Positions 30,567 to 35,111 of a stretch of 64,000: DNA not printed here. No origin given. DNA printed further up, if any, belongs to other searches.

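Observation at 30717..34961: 1414-aa double activase-ATPase plus HgdB-like fusion wedged between mnmG and mnmE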

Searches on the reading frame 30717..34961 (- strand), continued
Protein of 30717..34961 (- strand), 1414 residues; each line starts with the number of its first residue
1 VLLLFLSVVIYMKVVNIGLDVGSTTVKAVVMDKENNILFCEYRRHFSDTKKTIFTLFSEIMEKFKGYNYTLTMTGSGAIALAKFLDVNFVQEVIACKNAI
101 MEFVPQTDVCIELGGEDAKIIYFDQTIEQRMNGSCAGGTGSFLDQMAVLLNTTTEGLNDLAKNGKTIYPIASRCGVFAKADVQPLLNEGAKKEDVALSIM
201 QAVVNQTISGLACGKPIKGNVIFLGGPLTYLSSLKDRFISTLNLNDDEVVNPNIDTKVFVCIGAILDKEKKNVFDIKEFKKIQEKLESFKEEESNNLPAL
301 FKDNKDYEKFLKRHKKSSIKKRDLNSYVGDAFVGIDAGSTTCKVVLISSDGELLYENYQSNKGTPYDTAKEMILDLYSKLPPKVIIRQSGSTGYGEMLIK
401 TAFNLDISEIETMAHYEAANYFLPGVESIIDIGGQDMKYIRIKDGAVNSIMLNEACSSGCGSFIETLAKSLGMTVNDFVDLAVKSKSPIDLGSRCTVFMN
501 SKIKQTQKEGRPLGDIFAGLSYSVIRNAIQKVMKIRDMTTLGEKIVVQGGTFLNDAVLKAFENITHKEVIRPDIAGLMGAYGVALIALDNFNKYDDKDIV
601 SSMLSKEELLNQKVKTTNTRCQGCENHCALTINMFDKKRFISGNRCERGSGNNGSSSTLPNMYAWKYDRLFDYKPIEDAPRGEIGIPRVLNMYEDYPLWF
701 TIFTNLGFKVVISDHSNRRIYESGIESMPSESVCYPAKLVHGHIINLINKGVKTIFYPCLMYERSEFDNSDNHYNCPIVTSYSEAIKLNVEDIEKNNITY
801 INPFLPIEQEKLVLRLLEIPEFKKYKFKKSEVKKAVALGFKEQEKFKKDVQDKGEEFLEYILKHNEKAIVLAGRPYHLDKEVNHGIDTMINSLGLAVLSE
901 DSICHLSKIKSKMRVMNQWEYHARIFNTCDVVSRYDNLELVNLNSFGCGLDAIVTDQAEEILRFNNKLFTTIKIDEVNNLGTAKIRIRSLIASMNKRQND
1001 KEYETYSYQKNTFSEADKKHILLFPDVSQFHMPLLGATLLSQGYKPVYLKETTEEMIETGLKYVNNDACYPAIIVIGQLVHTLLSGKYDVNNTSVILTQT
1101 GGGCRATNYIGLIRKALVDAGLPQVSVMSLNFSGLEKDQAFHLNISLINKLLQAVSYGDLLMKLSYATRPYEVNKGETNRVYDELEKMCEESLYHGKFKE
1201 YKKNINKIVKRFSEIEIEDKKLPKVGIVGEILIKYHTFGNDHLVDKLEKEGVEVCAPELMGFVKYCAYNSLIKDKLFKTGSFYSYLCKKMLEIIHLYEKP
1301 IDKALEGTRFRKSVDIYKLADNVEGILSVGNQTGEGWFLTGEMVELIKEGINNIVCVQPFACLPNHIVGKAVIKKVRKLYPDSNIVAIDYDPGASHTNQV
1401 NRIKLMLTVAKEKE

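Call 9: find_homologous_proteins(query=window:30717-34928:-, max_evalue=1e-10)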
Query window:30717-34928:- (1403 aa): 8000 proteins with E <= 1e-10 among 8000 candidates; the best 120 are listed.
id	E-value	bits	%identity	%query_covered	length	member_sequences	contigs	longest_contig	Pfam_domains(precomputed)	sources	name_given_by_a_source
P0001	0.0e+0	3063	96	100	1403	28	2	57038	PF01869.27,PF00480.27,PF01548.24,PF09989.16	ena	-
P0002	0.0e+0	2794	87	100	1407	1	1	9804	PF01869.27,PF00480.27,PF01548.24,PF09989.16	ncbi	-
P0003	0.0e+0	2790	86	100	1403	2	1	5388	PF01869.27,PF01548.24,PF09989.16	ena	-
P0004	0.0e+0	2778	87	100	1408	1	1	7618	PF01869.27,PF00480.27,PF01548.24,PF09989.16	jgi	jgi:predicted CoA-substrate-specific enzyme activase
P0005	0.0e+0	2734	84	100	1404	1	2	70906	PF01869.27,PF01548.24,PF09989.16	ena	-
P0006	0.0e+0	2713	84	100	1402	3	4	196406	PF01869.27,PF01548.24,PF09989.16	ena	-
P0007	0.0e+0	2702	84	100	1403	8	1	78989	PF01869.27,PF01548.24,PF09989.16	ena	-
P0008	0.0e+0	2697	84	100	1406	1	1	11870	PF01869.27,PF00480.27,PF01548.24,PF09989.16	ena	-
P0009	0.0e+0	2671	82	100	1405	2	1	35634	PF01869.27,PF00480.27,PF01548.24,PF09989.16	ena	-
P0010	0.0e+0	2668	83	100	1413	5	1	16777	PF01869.27,PF01548.24,PF09989.16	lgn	-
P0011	0.0e+0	2661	82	100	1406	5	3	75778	PF01869.27,PF00480.27,PF01548.24,PF09989.16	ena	-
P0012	0.0e+0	2659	82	100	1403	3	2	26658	PF01869.27,PF00480.27,PF01548.24,PF09989.16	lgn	-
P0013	0.0e+0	2652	82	100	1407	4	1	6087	PF01869.27,PF00480.27,PF01548.24,PF09989.16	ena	-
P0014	0.0e+0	2639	82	100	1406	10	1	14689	PF01869.27,PF00480.27,PF00370.28,PF01548.24,PF09989.16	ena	-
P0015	0.0e+0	2575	80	100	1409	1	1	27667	PF01869.27,PF00480.27,PF01548.24,PF09989.16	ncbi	-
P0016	0.0e+0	2561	79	100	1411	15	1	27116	PF01869.27,PF00480.27,PF01548.24,PF09989.16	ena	-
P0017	0.0e+0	2554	79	100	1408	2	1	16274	PF01869.27,PF00480.27,PF01548.24,PF09989.16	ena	-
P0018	0.0e+0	2539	78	100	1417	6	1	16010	PF01869.27,PF00480.27,PF01548.24,PF09989.16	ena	-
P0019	0.0e+0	2534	78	100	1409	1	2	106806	PF01869.27,PF00480.27,PF01548.24,PF09989.16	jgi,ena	-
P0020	0.0e+0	2532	78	100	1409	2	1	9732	PF01869.27,PF00480.27,PF01548.24,PF09989.16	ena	-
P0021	0.0e+0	2530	78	100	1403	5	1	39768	PF01869.27,PF00480.27,PF00370.28,PF01548.24,PF09989.16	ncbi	-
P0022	0.0e+0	2530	78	100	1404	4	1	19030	PF01869.27,PF01548.24,PF09989.16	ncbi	-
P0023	0.0e+0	2497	77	100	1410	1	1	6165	PF01869.27,PF00480.27,PF01548.24,PF09989.16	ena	-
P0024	0.0e+0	2484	76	100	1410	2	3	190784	PF01869.27,PF00480.27,PF01548.24,PF09989.16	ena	-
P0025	0.0e+0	2472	76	100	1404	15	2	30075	PF01869.27,PF00480.27,PF01548.24,PF09989.16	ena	-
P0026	0.0e+0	2470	75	100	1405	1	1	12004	PF01869.27,PF00480.27,PF01548.24,PF09989.16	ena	-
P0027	0.0e+0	2455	75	100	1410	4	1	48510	PF01869.27,PF00480.27,PF01548.24,PF09989.16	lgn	-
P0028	0.0e+0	2446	75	100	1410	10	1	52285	PF01869.27,PF00480.27,PF01548.24,PF09989.16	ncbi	-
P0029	0.0e+0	2439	76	100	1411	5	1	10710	PF01869.27,PF00480.27,PF01548.24,PF09989.16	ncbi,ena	-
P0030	0.0e+0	2422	75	100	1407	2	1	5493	PF01869.27,PF00480.27,PF01548.24,PF09989.16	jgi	-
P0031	0.0e+0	2419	74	100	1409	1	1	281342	PF01869.27,PF00480.27,PF01548.24,PF09989.16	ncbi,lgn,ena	-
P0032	0.0e+0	2419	75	100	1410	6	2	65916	PF01869.27,PF00480.27,PF01548.24,PF09989.16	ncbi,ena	-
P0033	0.0e+0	2419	75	100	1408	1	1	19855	PF01869.27,PF00480.27,PF01548.24,PF09989.16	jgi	-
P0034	0.0e+0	2418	75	100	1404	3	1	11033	PF01869.27,PF00480.27,PF01548.24,PF09989.16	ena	-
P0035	0.0e+0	2416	75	100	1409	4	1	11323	PF01869.27,PF00480.27,PF01548.24,PF09989.16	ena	-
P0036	0.0e+0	2415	74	100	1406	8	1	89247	PF01869.27,PF00480.27,PF00370.28,PF01548.24,PF09989.16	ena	-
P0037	0.0e+0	2414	75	100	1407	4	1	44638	PF01869.27,PF00480.27,PF01548.24,PF09989.16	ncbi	-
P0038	0.0e+0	2413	75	100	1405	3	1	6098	PF01869.27,PF00480.27,PF01548.24,PF09989.16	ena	-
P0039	0.0e+0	2413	74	100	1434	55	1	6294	PF01869.27,PF00480.27,PF01548.24,PF09989.16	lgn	-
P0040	0.0e+0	2411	75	100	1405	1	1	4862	PF01869.27,PF00480.27,PF01548.24,PF09989.16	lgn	-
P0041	0.0e+0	2411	74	100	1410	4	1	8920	PF01869.27,PF01548.24,PF09989.16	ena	-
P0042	0.0e+0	2410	74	100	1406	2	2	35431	PF01869.27,PF00480.27,PF01548.24,PF09989.16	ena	-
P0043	0.0e+0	2410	74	100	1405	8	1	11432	PF01869.27,PF00480.27,PF01548.24,PF09989.16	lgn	-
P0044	0.0e+0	2409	74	100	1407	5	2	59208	PF01869.27,PF00480.27,PF01548.24,PF09989.16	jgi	-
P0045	0.0e+0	2408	75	100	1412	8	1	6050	PF01869.27,PF00480.27,PF01548.24,PF09989.16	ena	-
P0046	0.0e+0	2406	74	100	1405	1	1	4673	PF01869.27,PF00480.27,PF01548.24,PF09989.16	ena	-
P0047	0.0e+0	2405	74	100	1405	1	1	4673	PF01869.27,PF00480.27,PF01548.24,PF09989.16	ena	-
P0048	0.0e+0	2404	75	100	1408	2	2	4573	PF01869.27,PF00480.27,PF01548.24,PF09989.16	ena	-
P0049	0.0e+0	2403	74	100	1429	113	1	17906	PF01869.27,PF01548.24,PF09989.16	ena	-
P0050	0.0e+0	2401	75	100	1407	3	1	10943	PF01869.27,PF00480.27,PF00370.28,PF01548.24,PF09989.16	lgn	-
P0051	0.0e+0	2400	74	100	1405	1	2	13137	PF01869.27,PF00480.27,PF01548.24,PF09989.16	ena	-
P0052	0.0e+0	2399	73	100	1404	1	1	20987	PF01869.27,PF00480.27,PF01548.24,PF09989.16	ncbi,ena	-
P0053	0.0e+0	2398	74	100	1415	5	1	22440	PF01869.27,PF00480.27,PF01548.24,PF09989.16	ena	-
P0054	0.0e+0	2398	74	100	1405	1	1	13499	PF01869.27,PF00480.27,PF01548.24,PF09989.16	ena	-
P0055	0.0e+0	2398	74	100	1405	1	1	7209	PF01869.27,PF00480.27,PF01548.24,PF09989.16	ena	-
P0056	0.0e+0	2397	74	100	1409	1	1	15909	PF01869.27,PF00480.27,PF01548.24,PF09989.16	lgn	-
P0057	0.0e+0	2397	73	100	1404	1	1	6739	PF01869.27,PF00480.27,PF01548.24,PF09989.16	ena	-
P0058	0.0e+0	2396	74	100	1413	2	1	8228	PF01869.27,PF00480.27,PF01548.24,PF09989.16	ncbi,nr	ncbi:MAG: 2-hydroxyacyl-CoA dehydratase [Bacilli bacterium]|nr:2-hydroxyacyl-CoA dehydratase [Bacill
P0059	0.0e+0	2395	74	100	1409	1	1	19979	PF01869.27,PF00480.27,PF00370.28,PF01548.24,PF09989.16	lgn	-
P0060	0.0e+0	2394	74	100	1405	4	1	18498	PF01869.27,PF00480.27,PF01548.24,PF09989.16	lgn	-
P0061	0.0e+0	2392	73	100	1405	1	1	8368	PF01869.27,PF00480.27,PF01548.24,PF09989.16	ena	-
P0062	0.0e+0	2391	73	100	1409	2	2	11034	PF01869.27,PF00480.27,PF01548.24,PF09989.16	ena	-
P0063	0.0e+0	2389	74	100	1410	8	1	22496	PF01869.27,PF00480.27,PF01548.24,PF09989.16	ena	-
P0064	0.0e+0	2388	73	100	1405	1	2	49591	PF01869.27,PF00480.27,PF01548.24,PF09989.16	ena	-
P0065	0.0e+0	2388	73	100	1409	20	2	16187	PF01869.27,PF00480.27,PF01548.24,PF09989.16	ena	-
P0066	0.0e+0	2388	73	100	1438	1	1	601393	PF01869.27,PF00480.27,PF01548.24,PF09989.16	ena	-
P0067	0.0e+0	2387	74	100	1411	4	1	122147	PF01869.27,PF00480.27,PF01548.24,PF09989.16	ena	-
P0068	0.0e+0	2387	74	100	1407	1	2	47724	PF01869.27,PF00480.27,PF01548.24,PF09989.16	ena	-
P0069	0.0e+0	2387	74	100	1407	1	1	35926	PF01869.27,PF00480.27,PF01548.24,PF09989.16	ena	-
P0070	0.0e+0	2386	74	100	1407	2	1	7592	PF01869.27,PF00480.27,PF01548.24,PF09989.16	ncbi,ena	-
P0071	0.0e+0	2386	74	100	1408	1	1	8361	PF01869.27,PF01548.24,PF09989.16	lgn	-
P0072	0.0e+0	2385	74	100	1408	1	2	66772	PF01869.27,PF01548.24,PF09989.16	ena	-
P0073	0.0e+0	2385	74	100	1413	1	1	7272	PF01869.27,PF00480.27,PF01548.24,PF09989.16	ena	-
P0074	0.0e+0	2385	74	100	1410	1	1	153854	PF01869.27,PF00480.27,PF01548.24,PF09989.16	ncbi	-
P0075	0.0e+0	2384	74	100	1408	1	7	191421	PF01869.27,PF01548.24,PF09989.16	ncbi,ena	-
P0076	0.0e+0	2383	74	100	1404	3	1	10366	PF01869.27,PF00480.27,PF01548.24,PF09989.16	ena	-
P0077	0.0e+0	2383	74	100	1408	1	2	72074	PF01869.27,PF01548.24,PF09989.16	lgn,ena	-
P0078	0.0e+0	2383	74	100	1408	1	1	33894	PF01869.27,PF01548.24,PF09989.16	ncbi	-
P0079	0.0e+0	2383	74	100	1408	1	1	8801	PF01869.27,PF01548.24,PF09989.16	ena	-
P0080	0.0e+0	2381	74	100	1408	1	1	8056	PF01869.27,PF01548.24,PF09989.16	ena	-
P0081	0.0e+0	2381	74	100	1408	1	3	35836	PF01869.27,PF01548.24,PF09989.16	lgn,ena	-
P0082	0.0e+0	2381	74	100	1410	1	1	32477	PF01869.27,PF00480.27,PF01548.24,PF09989.16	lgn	-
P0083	0.0e+0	2380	73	100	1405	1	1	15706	PF01869.27,PF00480.27,PF01548.24,PF09989.16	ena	-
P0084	0.0e+0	2380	74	100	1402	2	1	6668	PF01869.27,PF09989.16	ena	-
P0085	0.0e+0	2378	74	100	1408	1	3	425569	PF01869.27,PF01548.24,PF09989.16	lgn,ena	-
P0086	0.0e+0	2378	74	100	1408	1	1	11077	PF01869.27,PF01548.24,PF09989.16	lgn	-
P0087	0.0e+0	2378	74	100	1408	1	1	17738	PF01869.27,PF01548.24,PF09989.16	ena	-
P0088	0.0e+0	2377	74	100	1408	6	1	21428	PF01869.27,PF00480.27,PF01548.24,PF09989.16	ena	-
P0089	0.0e+0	2377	74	100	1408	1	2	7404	PF01869.27,PF01548.24,PF09989.16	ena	-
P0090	0.0e+0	2376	73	100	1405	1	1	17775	PF01869.27,PF00480.27,PF01548.24,PF09989.16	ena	-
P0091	0.0e+0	2376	74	100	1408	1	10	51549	PF01869.27,PF01548.24,PF09989.16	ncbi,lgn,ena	-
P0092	0.0e+0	2375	73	100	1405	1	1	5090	PF01869.27,PF00480.27,PF01548.24,PF09989.16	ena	-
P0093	0.0e+0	2375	73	100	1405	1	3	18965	PF01869.27,PF00480.27,PF01548.24,PF09989.16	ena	-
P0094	0.0e+0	2375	73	100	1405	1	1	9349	PF01869.27,PF00480.27,PF01548.24,PF09989.16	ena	-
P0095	0.0e+0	2375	74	100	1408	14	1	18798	PF01869.27,PF00480.27,PF01548.24,PF09989.16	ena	-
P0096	0.0e+0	2374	74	100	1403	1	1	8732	PF01869.27,PF00480.27,PF01548.24,PF09989.16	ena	-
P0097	0.0e+0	2374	73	100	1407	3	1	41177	PF01869.27,PF00480.27,PF01548.24,PF09989.16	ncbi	-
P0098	0.0e+0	2374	74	100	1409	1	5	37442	PF01869.27,PF00480.27,PF01548.24,PF09989.16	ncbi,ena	-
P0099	0.0e+0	2374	74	100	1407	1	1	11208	PF01869.27,PF00480.27,PF01548.24,PF09989.16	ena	-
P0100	0.0e+0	2374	74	100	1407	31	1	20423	PF01869.27,PF00480.27,PF01548.24,PF09989.16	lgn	-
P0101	0.0e+0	2373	73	100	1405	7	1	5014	PF01869.27,PF00480.27,PF01548.24,PF09989.16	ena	-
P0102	0.0e+0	2373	73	100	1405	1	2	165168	PF01869.27,PF00480.27,PF01548.24,PF09989.16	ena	-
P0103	0.0e+0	2373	73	100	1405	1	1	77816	PF01869.27,PF00480.27,PF01548.24,PF09989.16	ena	-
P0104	0.0e+0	2372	74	100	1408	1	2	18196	PF01869.27,PF00480.27,PF01548.24,PF09989.16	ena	-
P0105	0.0e+0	2372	73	100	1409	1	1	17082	PF01869.27,PF00480.27,PF01548.24,PF09989.16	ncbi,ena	-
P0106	0.0e+0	2372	72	100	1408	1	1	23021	PF01869.27,PF00480.27,PF01548.24,PF09989.16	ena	-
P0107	0.0e+0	2371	74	100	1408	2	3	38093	PF01869.27,PF01548.24,PF09989.16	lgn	-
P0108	0.0e+0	2371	74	100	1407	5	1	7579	PF01869.27,PF00480.27,PF09989.16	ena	-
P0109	0.0e+0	2370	74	100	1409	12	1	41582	PF01869.27,PF00480.27,PF01548.24,PF09989.16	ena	-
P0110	0.0e+0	2370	73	100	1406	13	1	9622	PF01869.27,PF00480.27,PF01548.24,PF09989.16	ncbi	-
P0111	0.0e+0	2370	74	100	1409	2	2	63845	PF01869.27,PF00480.27,PF01548.24,PF09989.16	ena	-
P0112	0.0e+0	2370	73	100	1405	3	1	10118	PF01869.27,PF00480.27,PF01548.24,PF09989.16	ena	-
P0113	0.0e+0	2370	74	100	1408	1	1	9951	PF01869.27,PF00480.27,PF01548.24,PF09989.16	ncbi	-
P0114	0.0e+0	2369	74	100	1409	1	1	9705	PF01869.27,PF00480.27,PF01548.24,PF09989.16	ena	-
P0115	0.0e+0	2369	72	100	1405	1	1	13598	PF01869.27,PF00480.27,PF01548.24,PF09989.16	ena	-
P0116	0.0e+0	2369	74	100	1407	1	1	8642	PF01869.27,PF00480.27,PF01548.24,PF09989.16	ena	-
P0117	0.0e+0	2368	74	100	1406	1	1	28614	PF01869.27,PF00480.27,PF01548.24,PF09989.16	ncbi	-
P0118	0.0e+0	2367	73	100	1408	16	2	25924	PF01869.27,PF01548.24,PF09989.16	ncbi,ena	-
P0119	0.0e+0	2366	73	100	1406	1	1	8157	PF01869.27,PF00480.27,PF01548.24,PF09989.16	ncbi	-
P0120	0.0e+0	2365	73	100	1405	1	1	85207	PF01869.27,PF00480.27,PF00370.28,PF01548.24,PF09989.16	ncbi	-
